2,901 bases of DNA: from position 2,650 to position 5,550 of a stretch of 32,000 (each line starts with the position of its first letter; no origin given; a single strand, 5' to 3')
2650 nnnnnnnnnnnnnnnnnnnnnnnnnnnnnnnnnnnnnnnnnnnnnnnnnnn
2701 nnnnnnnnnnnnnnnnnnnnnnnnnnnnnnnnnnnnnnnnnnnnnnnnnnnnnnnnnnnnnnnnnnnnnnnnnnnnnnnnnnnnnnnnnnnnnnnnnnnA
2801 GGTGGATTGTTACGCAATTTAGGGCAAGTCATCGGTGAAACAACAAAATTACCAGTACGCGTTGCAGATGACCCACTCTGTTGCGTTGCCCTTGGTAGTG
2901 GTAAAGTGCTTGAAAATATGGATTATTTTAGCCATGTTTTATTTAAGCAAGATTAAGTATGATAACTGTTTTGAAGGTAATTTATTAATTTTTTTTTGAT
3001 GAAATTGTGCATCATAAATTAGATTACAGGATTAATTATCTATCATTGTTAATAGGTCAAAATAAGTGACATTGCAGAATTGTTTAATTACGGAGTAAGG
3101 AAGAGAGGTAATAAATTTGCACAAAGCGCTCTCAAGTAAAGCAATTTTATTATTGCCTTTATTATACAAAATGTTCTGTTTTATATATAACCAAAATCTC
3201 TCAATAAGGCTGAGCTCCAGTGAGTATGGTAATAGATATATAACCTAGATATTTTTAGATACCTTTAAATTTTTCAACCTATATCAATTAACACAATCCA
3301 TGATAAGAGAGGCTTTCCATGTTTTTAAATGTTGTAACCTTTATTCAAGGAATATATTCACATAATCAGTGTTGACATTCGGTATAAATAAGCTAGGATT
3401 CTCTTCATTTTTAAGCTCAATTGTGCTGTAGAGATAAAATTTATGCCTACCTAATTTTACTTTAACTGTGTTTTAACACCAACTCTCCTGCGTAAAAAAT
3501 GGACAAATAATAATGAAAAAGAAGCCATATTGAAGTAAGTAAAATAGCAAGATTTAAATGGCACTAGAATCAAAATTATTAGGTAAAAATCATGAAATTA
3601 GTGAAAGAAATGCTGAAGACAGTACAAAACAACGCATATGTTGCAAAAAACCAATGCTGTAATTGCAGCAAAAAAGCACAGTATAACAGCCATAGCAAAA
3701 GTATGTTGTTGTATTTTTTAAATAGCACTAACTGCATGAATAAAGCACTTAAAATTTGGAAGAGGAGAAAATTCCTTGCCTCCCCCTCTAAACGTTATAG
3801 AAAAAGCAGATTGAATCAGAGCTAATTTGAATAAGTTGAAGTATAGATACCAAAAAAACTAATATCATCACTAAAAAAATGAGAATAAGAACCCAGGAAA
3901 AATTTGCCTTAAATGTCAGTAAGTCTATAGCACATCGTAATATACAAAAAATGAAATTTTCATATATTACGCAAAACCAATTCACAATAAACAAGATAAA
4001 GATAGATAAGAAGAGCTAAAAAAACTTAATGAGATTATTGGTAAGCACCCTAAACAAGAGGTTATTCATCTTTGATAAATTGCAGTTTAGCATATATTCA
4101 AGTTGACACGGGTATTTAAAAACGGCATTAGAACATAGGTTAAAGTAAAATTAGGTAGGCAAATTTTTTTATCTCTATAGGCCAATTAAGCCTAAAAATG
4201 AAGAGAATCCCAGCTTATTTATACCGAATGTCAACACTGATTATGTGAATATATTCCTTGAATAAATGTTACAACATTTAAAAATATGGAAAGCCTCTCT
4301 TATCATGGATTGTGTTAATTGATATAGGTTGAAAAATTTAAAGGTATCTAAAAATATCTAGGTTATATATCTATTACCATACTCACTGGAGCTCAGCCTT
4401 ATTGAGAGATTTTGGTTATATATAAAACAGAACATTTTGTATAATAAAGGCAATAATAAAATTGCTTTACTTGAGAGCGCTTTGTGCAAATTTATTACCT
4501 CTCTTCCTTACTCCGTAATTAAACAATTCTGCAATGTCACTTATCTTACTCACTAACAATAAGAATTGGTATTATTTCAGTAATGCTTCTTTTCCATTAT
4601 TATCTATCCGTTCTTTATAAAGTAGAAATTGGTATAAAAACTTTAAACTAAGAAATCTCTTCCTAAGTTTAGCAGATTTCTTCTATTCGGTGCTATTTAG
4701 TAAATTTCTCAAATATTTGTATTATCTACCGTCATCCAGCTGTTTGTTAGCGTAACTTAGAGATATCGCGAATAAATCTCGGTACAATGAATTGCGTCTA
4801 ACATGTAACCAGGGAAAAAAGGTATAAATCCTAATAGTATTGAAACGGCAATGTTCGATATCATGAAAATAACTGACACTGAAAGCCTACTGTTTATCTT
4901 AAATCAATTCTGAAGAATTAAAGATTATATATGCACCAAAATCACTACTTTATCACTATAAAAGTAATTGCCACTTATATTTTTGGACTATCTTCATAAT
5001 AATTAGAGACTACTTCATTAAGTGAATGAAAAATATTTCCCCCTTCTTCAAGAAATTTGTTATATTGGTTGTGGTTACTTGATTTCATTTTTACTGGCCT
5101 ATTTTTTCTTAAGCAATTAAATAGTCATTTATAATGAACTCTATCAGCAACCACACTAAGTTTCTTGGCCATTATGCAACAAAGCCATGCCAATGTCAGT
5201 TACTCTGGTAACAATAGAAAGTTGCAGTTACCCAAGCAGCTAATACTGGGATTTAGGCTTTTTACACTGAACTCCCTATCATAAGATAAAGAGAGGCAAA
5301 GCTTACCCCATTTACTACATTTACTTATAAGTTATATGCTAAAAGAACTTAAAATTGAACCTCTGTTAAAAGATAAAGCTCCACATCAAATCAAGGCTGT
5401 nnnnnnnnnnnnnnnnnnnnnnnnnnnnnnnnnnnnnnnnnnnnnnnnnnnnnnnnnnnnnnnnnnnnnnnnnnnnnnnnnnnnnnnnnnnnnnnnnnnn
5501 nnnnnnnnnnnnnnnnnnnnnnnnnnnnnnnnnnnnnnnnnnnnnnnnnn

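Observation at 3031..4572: Foldback composite built from a dead IS630 element: an inverted 3' half fused to the complete left end of a full-length copy (locus A)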

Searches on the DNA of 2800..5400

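Call 64: search_rna_families(source=window, start=2800, end=5400, threshold=evalue, max_evalue=1)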
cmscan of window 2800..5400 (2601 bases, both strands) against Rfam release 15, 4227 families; matches with E-value up to 1: 0.
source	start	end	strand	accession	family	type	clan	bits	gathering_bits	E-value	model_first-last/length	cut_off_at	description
